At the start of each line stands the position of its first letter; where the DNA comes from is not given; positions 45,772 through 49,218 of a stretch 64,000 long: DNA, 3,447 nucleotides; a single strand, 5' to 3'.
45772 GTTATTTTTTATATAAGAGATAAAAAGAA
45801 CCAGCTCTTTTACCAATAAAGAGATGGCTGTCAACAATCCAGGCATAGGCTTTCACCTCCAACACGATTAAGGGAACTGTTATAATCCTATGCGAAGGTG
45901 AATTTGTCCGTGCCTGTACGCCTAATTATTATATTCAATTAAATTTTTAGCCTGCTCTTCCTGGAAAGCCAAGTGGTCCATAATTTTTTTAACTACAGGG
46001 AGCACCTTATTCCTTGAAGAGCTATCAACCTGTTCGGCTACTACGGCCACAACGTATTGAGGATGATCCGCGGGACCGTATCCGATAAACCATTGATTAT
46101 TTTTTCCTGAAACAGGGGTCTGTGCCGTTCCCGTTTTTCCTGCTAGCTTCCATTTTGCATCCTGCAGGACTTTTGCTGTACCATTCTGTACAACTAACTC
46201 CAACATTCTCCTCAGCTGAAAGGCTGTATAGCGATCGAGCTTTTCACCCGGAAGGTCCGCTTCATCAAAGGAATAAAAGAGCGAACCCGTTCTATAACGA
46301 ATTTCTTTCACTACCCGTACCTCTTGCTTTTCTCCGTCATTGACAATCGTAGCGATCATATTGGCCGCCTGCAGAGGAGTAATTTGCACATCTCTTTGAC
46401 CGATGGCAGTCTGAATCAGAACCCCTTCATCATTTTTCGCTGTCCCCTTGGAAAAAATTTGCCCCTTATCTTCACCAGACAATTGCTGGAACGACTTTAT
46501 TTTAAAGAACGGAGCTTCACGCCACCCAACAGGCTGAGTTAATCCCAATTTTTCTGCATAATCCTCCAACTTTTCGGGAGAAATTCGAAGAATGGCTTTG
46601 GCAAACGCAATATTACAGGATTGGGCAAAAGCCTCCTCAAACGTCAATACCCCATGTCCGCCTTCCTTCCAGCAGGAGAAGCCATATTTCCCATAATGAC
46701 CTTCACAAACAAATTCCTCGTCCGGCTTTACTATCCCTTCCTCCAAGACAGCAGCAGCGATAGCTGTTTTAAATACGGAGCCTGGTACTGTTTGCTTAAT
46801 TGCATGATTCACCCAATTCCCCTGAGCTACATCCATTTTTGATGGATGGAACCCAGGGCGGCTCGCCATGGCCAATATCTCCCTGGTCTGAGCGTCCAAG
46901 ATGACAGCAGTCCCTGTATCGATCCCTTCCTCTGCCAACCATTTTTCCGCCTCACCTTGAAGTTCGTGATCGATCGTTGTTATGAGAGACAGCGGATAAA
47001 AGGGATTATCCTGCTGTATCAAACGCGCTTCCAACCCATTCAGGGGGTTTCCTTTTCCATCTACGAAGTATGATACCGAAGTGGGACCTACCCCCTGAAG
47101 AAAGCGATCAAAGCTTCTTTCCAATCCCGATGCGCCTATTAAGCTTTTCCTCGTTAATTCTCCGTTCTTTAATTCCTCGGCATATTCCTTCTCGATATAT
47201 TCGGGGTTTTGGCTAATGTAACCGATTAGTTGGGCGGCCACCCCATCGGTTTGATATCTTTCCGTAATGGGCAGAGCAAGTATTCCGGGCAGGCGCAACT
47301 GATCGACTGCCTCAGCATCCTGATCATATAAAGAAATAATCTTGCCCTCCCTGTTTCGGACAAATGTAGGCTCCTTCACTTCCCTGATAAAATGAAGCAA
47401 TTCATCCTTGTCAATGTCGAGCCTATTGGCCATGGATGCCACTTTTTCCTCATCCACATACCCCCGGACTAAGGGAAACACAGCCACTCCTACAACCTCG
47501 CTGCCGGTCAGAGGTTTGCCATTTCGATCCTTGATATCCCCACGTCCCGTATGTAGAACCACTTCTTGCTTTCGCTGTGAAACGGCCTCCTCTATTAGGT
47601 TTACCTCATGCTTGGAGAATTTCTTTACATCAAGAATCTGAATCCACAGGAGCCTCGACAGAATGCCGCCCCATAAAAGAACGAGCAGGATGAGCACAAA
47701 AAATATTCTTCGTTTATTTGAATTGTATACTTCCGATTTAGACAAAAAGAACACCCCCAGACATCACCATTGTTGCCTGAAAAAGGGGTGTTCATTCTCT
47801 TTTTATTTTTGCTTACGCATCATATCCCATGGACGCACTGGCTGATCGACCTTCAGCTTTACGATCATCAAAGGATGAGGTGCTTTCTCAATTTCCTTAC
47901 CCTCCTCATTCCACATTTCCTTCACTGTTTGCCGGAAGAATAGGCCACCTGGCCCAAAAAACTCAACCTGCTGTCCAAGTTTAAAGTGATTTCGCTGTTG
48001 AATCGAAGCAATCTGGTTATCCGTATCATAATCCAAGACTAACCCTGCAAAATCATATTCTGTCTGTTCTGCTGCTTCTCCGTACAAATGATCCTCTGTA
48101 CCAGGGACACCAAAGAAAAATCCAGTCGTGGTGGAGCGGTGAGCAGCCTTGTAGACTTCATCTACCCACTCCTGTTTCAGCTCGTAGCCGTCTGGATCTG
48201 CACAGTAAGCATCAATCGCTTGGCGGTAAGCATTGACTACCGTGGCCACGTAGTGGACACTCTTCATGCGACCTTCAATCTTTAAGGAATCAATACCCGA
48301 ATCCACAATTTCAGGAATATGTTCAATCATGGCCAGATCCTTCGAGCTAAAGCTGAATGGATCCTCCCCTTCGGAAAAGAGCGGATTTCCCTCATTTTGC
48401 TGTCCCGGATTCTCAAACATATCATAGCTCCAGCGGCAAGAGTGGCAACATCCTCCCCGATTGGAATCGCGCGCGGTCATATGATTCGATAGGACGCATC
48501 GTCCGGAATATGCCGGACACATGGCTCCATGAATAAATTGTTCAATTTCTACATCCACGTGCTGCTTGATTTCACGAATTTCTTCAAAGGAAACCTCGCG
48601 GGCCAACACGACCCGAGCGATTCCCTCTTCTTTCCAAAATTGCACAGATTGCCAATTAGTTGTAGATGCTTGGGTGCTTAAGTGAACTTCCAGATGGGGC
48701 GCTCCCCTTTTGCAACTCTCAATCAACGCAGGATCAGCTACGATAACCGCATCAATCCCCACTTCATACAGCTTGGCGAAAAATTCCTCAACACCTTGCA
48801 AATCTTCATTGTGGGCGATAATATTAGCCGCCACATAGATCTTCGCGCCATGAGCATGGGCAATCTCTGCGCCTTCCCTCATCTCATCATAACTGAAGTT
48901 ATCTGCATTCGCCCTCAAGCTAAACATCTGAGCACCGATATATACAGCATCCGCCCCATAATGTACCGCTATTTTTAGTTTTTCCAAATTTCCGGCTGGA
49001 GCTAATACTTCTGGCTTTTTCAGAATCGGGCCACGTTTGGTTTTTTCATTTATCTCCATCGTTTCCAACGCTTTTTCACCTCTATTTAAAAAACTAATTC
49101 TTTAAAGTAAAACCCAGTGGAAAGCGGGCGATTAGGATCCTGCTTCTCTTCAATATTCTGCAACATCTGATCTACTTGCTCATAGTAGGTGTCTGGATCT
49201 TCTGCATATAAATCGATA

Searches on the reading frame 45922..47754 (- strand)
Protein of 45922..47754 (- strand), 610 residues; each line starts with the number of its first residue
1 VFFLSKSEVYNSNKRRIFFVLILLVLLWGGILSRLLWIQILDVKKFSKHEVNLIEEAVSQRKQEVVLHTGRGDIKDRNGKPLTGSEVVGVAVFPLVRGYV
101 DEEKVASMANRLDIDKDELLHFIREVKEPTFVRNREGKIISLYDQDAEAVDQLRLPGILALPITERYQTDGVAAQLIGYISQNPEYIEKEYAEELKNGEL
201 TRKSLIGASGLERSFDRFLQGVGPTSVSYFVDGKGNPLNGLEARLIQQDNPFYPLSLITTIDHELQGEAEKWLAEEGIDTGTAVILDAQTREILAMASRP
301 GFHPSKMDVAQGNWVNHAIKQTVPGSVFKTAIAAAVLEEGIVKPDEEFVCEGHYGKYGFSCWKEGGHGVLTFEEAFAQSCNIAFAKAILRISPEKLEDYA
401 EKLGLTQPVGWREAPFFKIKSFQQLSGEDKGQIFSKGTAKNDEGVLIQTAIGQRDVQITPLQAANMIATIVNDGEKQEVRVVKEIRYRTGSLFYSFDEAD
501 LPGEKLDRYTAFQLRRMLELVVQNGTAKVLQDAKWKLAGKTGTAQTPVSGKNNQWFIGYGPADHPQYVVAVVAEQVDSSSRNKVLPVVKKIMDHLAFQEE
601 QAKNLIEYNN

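Call 49: search_protein_families(library=pfam, proteins=[window:45922-47754:-], max_evalue=0.00001)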
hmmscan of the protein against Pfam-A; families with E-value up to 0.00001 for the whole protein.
window:45922-47754:- (610 aa): 2 families
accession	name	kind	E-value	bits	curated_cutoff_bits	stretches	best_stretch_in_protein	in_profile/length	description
PF00905.27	Transpeptidase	-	1.8e-62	211.7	22.1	1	281-593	1-299/299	Penicillin binding protein transpeptidase domain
PF03717.20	PBP_dimer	-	1.4e-13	52.1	24.4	1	70-239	5-177/180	Penicillin-binding Protein dimerisation domain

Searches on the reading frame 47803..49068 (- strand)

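Call 49: search_protein_families(library=pfam, proteins=[window:47803-49068:-], max_evalue=0.00001)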
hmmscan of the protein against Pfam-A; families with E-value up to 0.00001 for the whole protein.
window:47803-49068:- (421 aa): 2 families
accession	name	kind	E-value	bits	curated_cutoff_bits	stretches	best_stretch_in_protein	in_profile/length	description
PF01136.24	Peptidase_U32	-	2e-92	309.1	22.4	1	91-322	2-231/233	Peptidase family U32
PF16325.11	Peptidase_U32_C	-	1.8e-29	102.2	28.2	1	337-418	2-83/83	Peptidase family U32 C-terminal domain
